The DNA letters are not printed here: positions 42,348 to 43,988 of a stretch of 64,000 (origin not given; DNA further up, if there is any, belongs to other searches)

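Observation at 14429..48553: Ten-paralog expansion of a membrane GT-C-like + TPR protein family occupying about 30% of the window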

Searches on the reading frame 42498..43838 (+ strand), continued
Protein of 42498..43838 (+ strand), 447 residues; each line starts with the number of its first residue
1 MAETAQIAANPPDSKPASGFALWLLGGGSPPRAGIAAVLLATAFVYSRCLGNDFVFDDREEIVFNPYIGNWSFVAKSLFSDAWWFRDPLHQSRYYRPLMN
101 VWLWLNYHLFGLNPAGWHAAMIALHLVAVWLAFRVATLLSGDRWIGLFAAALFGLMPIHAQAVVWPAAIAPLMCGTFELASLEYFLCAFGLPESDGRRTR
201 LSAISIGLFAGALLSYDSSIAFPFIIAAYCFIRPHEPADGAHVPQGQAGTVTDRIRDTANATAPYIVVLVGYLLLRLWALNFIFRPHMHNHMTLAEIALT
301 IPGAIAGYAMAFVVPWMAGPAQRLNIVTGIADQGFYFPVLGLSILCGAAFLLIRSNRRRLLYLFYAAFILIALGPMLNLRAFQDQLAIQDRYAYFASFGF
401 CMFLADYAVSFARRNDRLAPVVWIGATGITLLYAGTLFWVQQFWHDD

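Call 57: search_protein_families(library=pfam, proteins=[window:42498-43838:+], max_evalue=10)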
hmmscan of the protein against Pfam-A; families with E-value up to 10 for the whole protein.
window:42498-43838:+ (447 aa): 0 families

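Call 59: find_homologous_proteins(query=A4, max_evalue=0.001)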
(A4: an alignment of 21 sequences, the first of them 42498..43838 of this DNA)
Query A4 (21 sequences) (447 aa, profile of the alignment): 217 proteins with E <= 0.001 among 8000 candidates; the best 120 are listed.
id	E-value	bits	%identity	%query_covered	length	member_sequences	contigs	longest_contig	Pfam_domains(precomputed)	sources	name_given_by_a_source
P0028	6.7e-160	551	49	94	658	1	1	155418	PF14559.13,PF13431.13,PF23914.2,PF13414.13,PF00515.35,PF12895.14,PF13424.13,PF13432.13,PF13428.13,PF13181.13,PF07719.24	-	-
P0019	4.1e-159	548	100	100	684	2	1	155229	PF14559.13,PF13431.13,PF00515.35,PF13424.13,PF13432.13,PF13428.13,PF07719.24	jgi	-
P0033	1.9e-156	540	50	99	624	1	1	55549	PF14559.13,PF00515.35,PF13432.13,PF13428.13,PF07719.24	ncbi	ncbi:MAG: hypothetical protein ACREQI_13890 [Candidatus Binataceae bacterium]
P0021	4.0e-151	522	50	95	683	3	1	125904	PF25063.1,PF13431.13,PF23914.2,PF13414.13,PF13428.13,PF14559.13,PF13371.13,PF00515.35,PF13424.13,PF13432.13,PF13181.13,PF07719.24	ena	-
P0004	1.1e-150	521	52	95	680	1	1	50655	PF14559.13,PF13431.13,PF13414.13,PF00515.35,PF13424.13,PF13432.13,PF13428.13,PF13181.13,PF07719.24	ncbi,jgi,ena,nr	ncbi:MAG TPA: tetratricopeptide repeat protein [Candidatus Binataceae bacterium]|nr:tetratricopeptid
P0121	1.2e-147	511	48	90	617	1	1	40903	-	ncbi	ncbi:MAG: hypothetical protein ACREQI_09160 [Candidatus Binataceae bacterium]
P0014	3.8e-147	509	47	92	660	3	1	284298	PF13431.13,PF23914.2,PF13414.13,PF13428.13,PF14559.13,PF13371.13,PF00515.35,PF13424.13,PF21033.5,PF13432.13,PF13181.13,PF07719.24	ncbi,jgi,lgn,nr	ncbi:MAG TPA: tetratricopeptide repeat protein [Candidatus Binataceae bacterium]|nr:tetratricopeptid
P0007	1.9e-146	507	45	100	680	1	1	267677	PF14559.13,PF13431.13,PF23914.2,PF13414.13,PF13371.13,PF13424.13,PF13432.13,PF13428.13,PF13181.13,PF07719.24,PF13174.13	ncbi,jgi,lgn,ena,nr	ncbi:MAG TPA: tetratricopeptide repeat protein [Candidatus Binataceae bacterium]|nr:tetratricopeptid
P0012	2.5e-146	506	47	100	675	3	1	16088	PF13431.13,PF23914.2,PF13414.13,PF13428.13,PF14559.13,PF00515.35,PF12895.14,PF13424.13,PF21033.5,PF13432.13,PF13181.13,PF07719.24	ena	-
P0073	5.9e-146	505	48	100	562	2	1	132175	PF00515.35,PF07719.24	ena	-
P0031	8.2e-146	505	54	98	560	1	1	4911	PF00515.35,PF13424.13,PF13432.13,PF13428.13,PF13181.13,PF07719.24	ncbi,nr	ncbi:MAG TPA: tetratricopeptide repeat protein, partial [Candidatus Binataceae bacterium]|nr:tetratr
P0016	1.9e-145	503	47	100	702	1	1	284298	PF14559.13,PF13431.13,PF23914.2,PF13414.13,PF00515.35,PF13424.13,PF21033.5,PF13432.13,PF13428.13,PF13181.13,PF07719.24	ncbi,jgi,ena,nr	ncbi:MAG TPA: tetratricopeptide repeat protein [Candidatus Binataceae bacterium]|nr:tetratricopeptid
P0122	2.9e-145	503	58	97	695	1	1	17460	PF14559.13,PF13431.13,PF23914.2,PF13414.13,PF00515.35,PF13424.13,PF13432.13,PF13428.13,PF13181.13,PF07719.24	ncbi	ncbi:MAG: tetratricopeptide repeat protein [Candidatus Binataceae bacterium]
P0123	5.0e-145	502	48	93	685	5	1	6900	PF14559.13,PF13431.13,PF13371.13,PF00515.35,PF13424.13,PF13432.13,PF13428.13,PF13181.13,PF07719.24,PF13174.13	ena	-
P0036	5.4e-145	502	47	90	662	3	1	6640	PF25063.1,PF03704.24,PF14853.13,PF13431.13,PF13414.13,PF13428.13,PF14559.13,PF13371.13,PF00515.35,PF13424.13,PF21033.5,PF13432.13,PF13181.13,PF07719.24,PF20308.5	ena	-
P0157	1.2e-91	326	32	81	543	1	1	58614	PF13431.13,PF13414.13,PF13428.13,PF13374.13,PF07721.21,PF14559.13,PF00515.35,PF12895.14,PF13424.13,PF13432.13,PF13181.13,PF07719.24,PF13231.13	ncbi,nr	ncbi:MAG TPA: tetratricopeptide repeat protein [Terriglobales bacterium]|nr:tetratricopeptide repeat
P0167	3.1e-79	285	26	29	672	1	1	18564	PF13431.13,PF09976.16,PF13414.13,PF13176.13,PF12569.15,PF13428.13,PF13374.13,PF07721.21,PF14559.13,PF24575.2,PF00515.35,PF13424.13,PF13432.13,PF13181.13,PF07719.24,PF13231.13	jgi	jgi:protein O-mannosyl-transferase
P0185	7.1e-76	274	31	20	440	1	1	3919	PF13231.13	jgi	jgi:hypothetical protein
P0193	2.0e-73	266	26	44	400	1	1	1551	PF13231.13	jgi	jgi:hypothetical protein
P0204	3.1e-64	236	25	42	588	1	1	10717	PF13414.13,PF10952.16,PF13374.13,PF07721.21,PF24575.2,PF00515.35,PF13424.13,PF13429.13,PF14561.13,PF07719.24,PF13174.13,PF13231.13,PF20308.5,PF25063.1,PF13431.13,PF23914.2,PF13176.13,PF13428.13,PF25064.2,PF14559.13,PF13371.13,PF12895.14,PF21033.5,PF13432.13,PF13181.13,PF10373.16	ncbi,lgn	ncbi:MAG: tetratricopeptide repeat protein [Verrucomicrobiota bacterium]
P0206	9.7e-63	231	26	42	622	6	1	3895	PF13431.13,PF23914.2,PF13414.13,PF08409.17,PF13428.13,PF14559.13,PF13371.13,PF00515.35,PF13424.13,PF13432.13,PF13181.13,PF07719.24,PF13174.13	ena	-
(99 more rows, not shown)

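Call 61: search_protein_families(library=pfam, proteins=[P0206, P0185, P0193, P0167, P0157, P0204], max_evalue=0.01)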
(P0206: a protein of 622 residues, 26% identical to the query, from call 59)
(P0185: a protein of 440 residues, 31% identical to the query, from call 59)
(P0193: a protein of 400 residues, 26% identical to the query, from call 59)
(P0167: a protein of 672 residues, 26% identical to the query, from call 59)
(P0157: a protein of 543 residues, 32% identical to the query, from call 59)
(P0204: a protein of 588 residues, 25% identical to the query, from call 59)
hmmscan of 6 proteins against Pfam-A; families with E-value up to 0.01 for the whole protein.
P0206 (622 aa): 16 families
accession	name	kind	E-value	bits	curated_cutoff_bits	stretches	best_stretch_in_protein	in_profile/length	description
PF07719.23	TPR_2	-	1.6e-21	75.1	27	1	427-456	1-30/34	Tetratricopeptide repeat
PF13432.12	TPR_16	-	2.4e-20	73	32.7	4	512-565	7-60/65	Tetratricopeptide repeat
PF14559.12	TPR_19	-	6.2e-15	55.7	25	2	486-539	9-62/68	Tetratricopeptide repeat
PF13431.12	TPR_17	-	9.1e-15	54.1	24.4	2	524-556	1-33/34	Tetratricopeptide repeat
PF00515.34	TPR_1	-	3.7e-13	49.1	27.8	0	536-568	1-33/34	Tetratricopeptide repeat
PF13414.12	TPR_11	-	1.8e-12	47.2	26.8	2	486-516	12-42/42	TPR repeat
PF13424.12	TPR_12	-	3.7e-11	43.5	30.1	1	426-497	2-74/77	Tetratricopeptide repeat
PF23914.1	TPR_CcmH_CycH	-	2.1e-10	41.1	42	1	422-528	45-147/158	Cytochrome c-type biogenesis protein H TPR domain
PF13428.12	TPR_14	-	3.9e-10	39.8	23.5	1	502-543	1-42/44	Tetratricopeptide repeat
PF13174.12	TPR_6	-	1.6e-08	35.1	26.3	0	503-533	1-31/33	Tetratricopeptide repeat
PF08409.16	TMTC_DUF1736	-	4.1e-08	33.5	27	1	253-316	10-74/75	Protein O-mannosyl-transferase TMTC, DUF1736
PF13181.12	TPR_8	-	1.3e-06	28.5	25.7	0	468-501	1-34/34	Tetratricopeptide repeat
PF13371.12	TPR_9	-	1.1e-05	25.8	35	0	511-555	4-48/73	Tetratricopeptide repeat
PF13176.12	TPR_7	-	3.1e-05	24.1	27.9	0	470-502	1-33/36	Tetratricopeptide repeat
PF13374.12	TPR_10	-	7.2e-05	23.1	27.5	0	428-459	3-34/42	Tetratricopeptide repeat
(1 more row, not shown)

P0185 (440 aa): 1 family
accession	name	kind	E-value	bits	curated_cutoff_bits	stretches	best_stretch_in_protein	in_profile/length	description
PF13231.12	PMT_2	-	6.9e-06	26.8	26.1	1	108-235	27-152/160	Dolichyl-phosphate-mannose-protein mannosyltransferase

P0193 (400 aa): 1 family
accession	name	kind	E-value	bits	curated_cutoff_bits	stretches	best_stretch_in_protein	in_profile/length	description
PF13231.12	PMT_2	-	1.2e-06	29.3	26.1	1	110-236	26-150/160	Dolichyl-phosphate-mannose-protein mannosyltransferase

P0167 (672 aa): 23 families
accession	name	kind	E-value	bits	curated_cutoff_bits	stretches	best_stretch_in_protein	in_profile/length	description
PF07719.23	TPR_2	-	1.3e-19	69.1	27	2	522-550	3-31/34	Tetratricopeptide repeat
PF13432.12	TPR_16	-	2.7e-19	69.7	32.7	4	593-653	3-63/65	Tetratricopeptide repeat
PF00515.34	TPR_1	-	3.5e-18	65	27.8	1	591-620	5-34/34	Tetratricopeptide repeat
PF14559.12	TPR_19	-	7.1e-18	65.1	25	3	530-578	1-49/68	Tetratricopeptide repeat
PF13414.12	TPR_11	-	2.5e-16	59.5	26.8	1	594-635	1-42/42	TPR repeat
PF13181.12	TPR_8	-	2e-14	52.9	25.7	1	592-619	6-33/34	Tetratricopeptide repeat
PF13424.12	TPR_12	-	3.4e-14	53.2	30.1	4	487-550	5-75/77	Tetratricopeptide repeat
PF13176.12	TPR_7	-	4.8e-14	51.6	27.9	1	590-619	2-33/36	Tetratricopeptide repeat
PF13428.12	TPR_14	-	4.9e-14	51.9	23.5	1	522-563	3-44/44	Tetratricopeptide repeat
PF13431.12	TPR_17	-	9.2e-14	50.9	24.4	1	610-641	2-33/34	Tetratricopeptide repeat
PF13374.12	TPR_10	-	4.2e-08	33.4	27.5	0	622-651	3-32/42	Tetratricopeptide repeat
PF13231.12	PMT_2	-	8.7e-08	33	26.1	1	106-232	26-146/160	Dolichyl-phosphate-mannose-protein mannosyltransferase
PF07721.20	TPR_4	-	2.3e-06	28.1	27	0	520-545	1-26/26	Tetratricopeptide repeat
PF24575.1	TPR_Slam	-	2.8e-06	28.2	35.2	0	599-640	59-100/104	Surface lipoprotein assembly modifier, N-terminal TPR repeats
PF12569.14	NatA_aux_su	-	3e-06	26.9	33.3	0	488-551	195-257/515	N-terminal acetyltransferase A, auxiliary subunit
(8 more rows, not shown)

P0157 (543 aa): 15 families
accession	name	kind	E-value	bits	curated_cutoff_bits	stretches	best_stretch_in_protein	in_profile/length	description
PF00515.34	TPR_1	-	3.1e-18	65.2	27.8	2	406-437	1-32/34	Tetratricopeptide repeat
PF07719.23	TPR_2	-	9.4e-18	63.3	27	2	441-469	2-30/34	Tetratricopeptide repeat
PF13181.12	TPR_8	-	7.6e-14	51.1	25.7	1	408-437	3-32/34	Tetratricopeptide repeat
PF13431.12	TPR_17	-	1.4e-13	50.4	24.4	1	394-426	1-33/34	Tetratricopeptide repeat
PF13424.12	TPR_12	-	1.8e-12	47.7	30.1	2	442-503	5-74/77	Tetratricopeptide repeat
PF14559.12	TPR_19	-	7.7e-12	45.8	25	2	453-512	4-63/68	Tetratricopeptide repeat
PF13432.12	TPR_16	-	4e-11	43.6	32.7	2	412-467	3-58/65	Tetratricopeptide repeat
PF13231.12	PMT_2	-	1.1e-09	39.2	26.1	1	57-212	3-155/160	Dolichyl-phosphate-mannose-protein mannosyltransferase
PF13414.12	TPR_11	-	2.4e-08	34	26.8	1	413-450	1-38/42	TPR repeat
PF13374.12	TPR_10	-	3.6e-08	33.6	27.5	0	441-469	3-31/42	Tetratricopeptide repeat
PF12895.13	ANAPC3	-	9.8e-08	32.6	27.2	1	419-498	2-80/82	Anaphase-promoting complex, cyclosome, subunit 3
PF07721.20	TPR_4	-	5.1e-06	27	27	0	478-498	5-25/26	Tetratricopeptide repeat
PF13428.12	TPR_14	-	1.5e-05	25.6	23.5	0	408-447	3-42/44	Tetratricopeptide repeat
PF13371.12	TPR_9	-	9.4e-05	22.8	35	0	417-483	6-70/73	Tetratricopeptide repeat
PF23914.1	TPR_CcmH_CycH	-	0.0015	18.8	42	0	395-473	73-154/158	Cytochrome c-type biogenesis protein H TPR domain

P0204 (588 aa): 31 families (the best 25 are shown)
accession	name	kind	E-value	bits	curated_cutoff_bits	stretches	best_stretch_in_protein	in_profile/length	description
PF00515.34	TPR_1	-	4.3e-45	150.2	27.8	5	471-503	1-33/34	Tetratricopeptide repeat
PF13414.12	TPR_11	-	1.1e-43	147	26.8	4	444-485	1-42/42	TPR repeat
PF13424.12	TPR_12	-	3.5e-40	136.5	30.1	4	470-535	2-75/77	Tetratricopeptide repeat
PF07719.23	TPR_2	-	3.9e-40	133.1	27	5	471-503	1-33/34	Tetratricopeptide repeat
PF13181.12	TPR_8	-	1.2e-33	112.7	25.7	4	505-537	1-33/34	Tetratricopeptide repeat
PF13431.12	TPR_17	-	5.8e-33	110.8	24.4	4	493-525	1-33/34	Tetratricopeptide repeat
PF13432.12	TPR_16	-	7.6e-30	103.4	32.7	2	442-503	2-63/65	Tetratricopeptide repeat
PF14559.12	TPR_19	-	4e-28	98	25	4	517-576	3-62/68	Tetratricopeptide repeat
PF13176.12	TPR_7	-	1.8e-21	74.8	27.9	3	473-504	1-32/36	Tetratricopeptide repeat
PF13374.12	TPR_10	-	1.3e-19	69.9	27.5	3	437-466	2-31/42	Tetratricopeptide repeat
PF13428.12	TPR_14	-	2.8e-18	65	23.5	4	540-579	2-41/44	Tetratricopeptide repeat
PF13174.12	TPR_6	-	2e-10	41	26.3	0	540-571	1-32/33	Tetratricopeptide repeat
PF25064.1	ARM_TT21_5th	-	2.1e-10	41.4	27.8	1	443-515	7-76/117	TT21 fifth ARM repeats domain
PF24575.1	TPR_Slam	-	2.7e-10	41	35.2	1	513-561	55-103/104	Surface lipoprotein assembly modifier, N-terminal TPR repeats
PF23914.1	TPR_CcmH_CycH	-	8.3e-10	39.2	42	1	396-502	43-152/158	Cytochrome c-type biogenesis protein H TPR domain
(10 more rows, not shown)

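Call 78: search_protein_representatives(alignment_id=A2)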
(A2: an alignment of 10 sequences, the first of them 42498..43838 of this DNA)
Query: 10 sequences, 441 profile positions. Proteins with E-value up to 0.001 (for the whole library): 77314; up to 1e-10: 39492; up to 1e-30: 2819. The best 150 are listed.
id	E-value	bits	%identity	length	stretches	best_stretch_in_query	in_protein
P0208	4.7e-196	668.4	-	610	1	1-441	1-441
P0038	1.3e-194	663.7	-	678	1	1-441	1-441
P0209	1.3e-194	663.7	-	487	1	26-441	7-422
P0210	2.0e-188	643.3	-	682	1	4-441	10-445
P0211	5.6e-181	618.7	-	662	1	31-441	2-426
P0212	4.5e-179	612.5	-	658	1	30-441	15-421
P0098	4.2e-174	596.1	-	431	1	35-440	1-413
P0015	1.7e-170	584.2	-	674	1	28-441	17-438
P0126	2.7e-169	580.3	-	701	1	1-441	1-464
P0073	1.6e-166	571.1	-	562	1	8-441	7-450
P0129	1.1e-159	548.6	-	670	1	26-441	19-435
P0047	3.4e-158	543.7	-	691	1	7-441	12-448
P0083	5.7e-157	539.6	-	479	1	22-441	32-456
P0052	9.8e-155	532.3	-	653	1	31-441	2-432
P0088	3.2e-154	530.6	-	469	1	30-440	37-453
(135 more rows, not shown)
